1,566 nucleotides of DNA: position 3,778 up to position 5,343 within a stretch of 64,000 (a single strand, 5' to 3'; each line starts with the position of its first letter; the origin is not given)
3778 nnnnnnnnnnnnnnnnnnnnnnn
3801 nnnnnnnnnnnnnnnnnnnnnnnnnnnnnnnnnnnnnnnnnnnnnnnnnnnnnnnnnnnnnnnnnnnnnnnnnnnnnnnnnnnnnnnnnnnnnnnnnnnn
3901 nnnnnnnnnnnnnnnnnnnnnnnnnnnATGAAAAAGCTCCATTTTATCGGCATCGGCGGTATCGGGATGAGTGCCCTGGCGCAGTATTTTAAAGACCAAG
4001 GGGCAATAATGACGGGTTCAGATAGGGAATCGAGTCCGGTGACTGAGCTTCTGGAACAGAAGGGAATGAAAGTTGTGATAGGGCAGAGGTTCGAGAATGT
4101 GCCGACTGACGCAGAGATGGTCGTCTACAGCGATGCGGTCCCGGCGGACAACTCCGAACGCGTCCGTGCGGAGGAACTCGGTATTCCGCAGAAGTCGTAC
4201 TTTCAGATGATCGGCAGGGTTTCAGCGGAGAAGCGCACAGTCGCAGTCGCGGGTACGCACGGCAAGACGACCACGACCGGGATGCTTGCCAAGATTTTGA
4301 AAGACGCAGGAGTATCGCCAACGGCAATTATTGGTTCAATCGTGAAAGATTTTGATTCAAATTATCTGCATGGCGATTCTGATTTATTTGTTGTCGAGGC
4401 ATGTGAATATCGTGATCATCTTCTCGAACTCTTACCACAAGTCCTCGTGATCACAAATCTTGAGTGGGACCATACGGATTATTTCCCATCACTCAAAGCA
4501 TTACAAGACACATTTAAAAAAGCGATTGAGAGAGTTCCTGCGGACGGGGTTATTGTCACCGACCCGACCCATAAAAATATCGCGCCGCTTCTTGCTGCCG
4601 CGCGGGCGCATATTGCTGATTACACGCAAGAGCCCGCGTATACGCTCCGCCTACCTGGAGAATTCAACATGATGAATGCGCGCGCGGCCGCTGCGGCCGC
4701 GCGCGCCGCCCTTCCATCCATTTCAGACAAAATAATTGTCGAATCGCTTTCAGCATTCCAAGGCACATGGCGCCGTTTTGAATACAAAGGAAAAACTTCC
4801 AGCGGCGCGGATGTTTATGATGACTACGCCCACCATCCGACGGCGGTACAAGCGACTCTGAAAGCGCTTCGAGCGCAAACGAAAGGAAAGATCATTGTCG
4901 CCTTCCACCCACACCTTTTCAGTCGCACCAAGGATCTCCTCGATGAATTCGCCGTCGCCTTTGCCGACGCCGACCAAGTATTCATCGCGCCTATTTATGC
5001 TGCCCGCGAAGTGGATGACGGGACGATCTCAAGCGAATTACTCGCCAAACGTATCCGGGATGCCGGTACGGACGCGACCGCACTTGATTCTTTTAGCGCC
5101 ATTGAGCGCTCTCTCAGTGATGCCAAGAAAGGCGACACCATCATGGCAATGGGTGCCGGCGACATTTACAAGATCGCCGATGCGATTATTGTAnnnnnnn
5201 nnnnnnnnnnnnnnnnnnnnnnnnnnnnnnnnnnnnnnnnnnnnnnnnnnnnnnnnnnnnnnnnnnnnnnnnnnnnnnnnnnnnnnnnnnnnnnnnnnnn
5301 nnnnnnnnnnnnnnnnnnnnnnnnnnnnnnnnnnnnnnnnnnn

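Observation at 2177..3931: MurD ligase fused in-frame to a CwlK/VanY-like M15 peptidase domain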

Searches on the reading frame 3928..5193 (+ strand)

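Call 3: search_protein_families(library=pfam, proteins=[window:3928-5193:+], max_evalue=0.01)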
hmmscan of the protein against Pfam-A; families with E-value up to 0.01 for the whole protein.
window:3928-5193:+ (422 aa): 6 families
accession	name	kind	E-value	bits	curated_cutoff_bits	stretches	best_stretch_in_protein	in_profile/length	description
PF01225.30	Mur_ligase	-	3e-22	79.2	21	1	4-102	2-94/95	Mur ligase family, catalytic domain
PF02875.26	Mur_ligase_C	-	3.4e-21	76.8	28.4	1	282-411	1-127/127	Mur ligase, glutamate ligase domain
PF08245.18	Mur_ligase_M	-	1.8e-16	61.1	24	1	107-217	1-130/200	Mur ligase middle domain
PF06925.17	MGDG_synth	-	0.005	17.4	25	0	306-385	76-161/169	Monogalactosyldiacylglycerol (MGDG) synthase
PF03807.23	F420_oxidored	-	0.0053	17.8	21.6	0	4-67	2-65/94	NADP oxidoreductase coenzyme F420-dependent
PF21799.2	MurD-like_N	-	0.0063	17.2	27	0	4-86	3-84/88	Mur ligase MurD-like, N-terminal domain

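Call 4: search_protein_families(library=ncbifam, proteins=[window:3928-5193:+], max_evalue=0.01)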
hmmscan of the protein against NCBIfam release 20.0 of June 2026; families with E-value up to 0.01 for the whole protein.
window:3928-5193:+ (422 aa): 28 families (the best 25 are shown)
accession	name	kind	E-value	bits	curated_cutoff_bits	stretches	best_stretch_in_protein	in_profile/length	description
TIGR01082.1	murC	equivalog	3e-119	399.1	335.1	2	3-228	1-226/449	UDP-N-acetylmuramate--L-alanine ligase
NF011171.0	PRK14573.1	equivalog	7.6e-64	215.9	1015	2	3-187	6-188/809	bifunctional UDP-N-acetylmuramate--L-alanine ligase/D-alanine--D-alanine ligase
TIGR01081.1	mpl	equivalog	2.3e-57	195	388.7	2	3-223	1-230/448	UDP-N-acetylmuramate:L-alanyl-gamma-D-glutamyl-meso-diaminopimelate ligase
TIGR01087.1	murD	equivalog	1.5e-25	90.2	211.95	1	6-319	4-340/441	UDP-N-acetylmuramoyl-L-alanine--D-glutamate ligase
NF053645.1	pMurC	equivalog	1.1e-23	83.7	560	2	6-132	3-132/492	pseudomurein biosynthesis peptide ligase pMurC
TIGR01085.1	murE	subfamily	5.9e-23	81.5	257.3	2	204-412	245-448/472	UDP-N-acetylmuramyl-tripeptide synthetase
NF008896.0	PRK11929.1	equivalog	2.5e-21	75.3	1023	2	228-411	292-474/965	bifunctional UDP-N-acetylmuramoyl-L-alanyl-D-glutamate--2,6-diaminopimelate ligase MurE/UDP-N-acetylmuramoyl-tripeptide--D-alanyl-D-alanine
NF001126.0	PRK00139.1-4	equivalog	1.4e-19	70.1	373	2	223-412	274-459/486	UDP-N-acetylmuramoyl-L-alanyl-D-glutamate--2,6-diaminopimelate ligase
NF001124.0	PRK00139.1-2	equivalog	6.4e-19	68.1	476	2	228-411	288-468/500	UDP-N-acetylmuramoyl-L-alanyl-D-glutamate--2,6-diaminopimelate ligase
NF053647.1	pMurD2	equivalog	3e-18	65.9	550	1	7-286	6-282/405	pseudomurein biosynthesis peptide ligase pMurD2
NF053646.1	pMurD1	equivalog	9.7e-17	60.7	610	2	246-414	283-445/465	pseudomurein biosynthesis peptide ligase pMurD1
NF001123.0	PRK00139.1-1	equivalog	7.3e-16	57.9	586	2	238-411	297-465/493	UDP-N-acetylmuramoyl-L-alanyl-D-glutamate--2,6-diaminopimelate ligase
NF053648.1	pMurE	equivalog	1.7e-15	56.8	600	2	249-410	288-451/464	pseudomurein biosynthesis peptide ligase pMurE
NF010623.0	PRK14016.1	subfamily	6.6e-11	41.1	877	1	245-408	684-849/871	cyanophycin synthetase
TIGR02068.2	cya_phycin_syn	equivalog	8.7e-11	40.5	850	2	239-408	676-847/862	cyanophycin synthetase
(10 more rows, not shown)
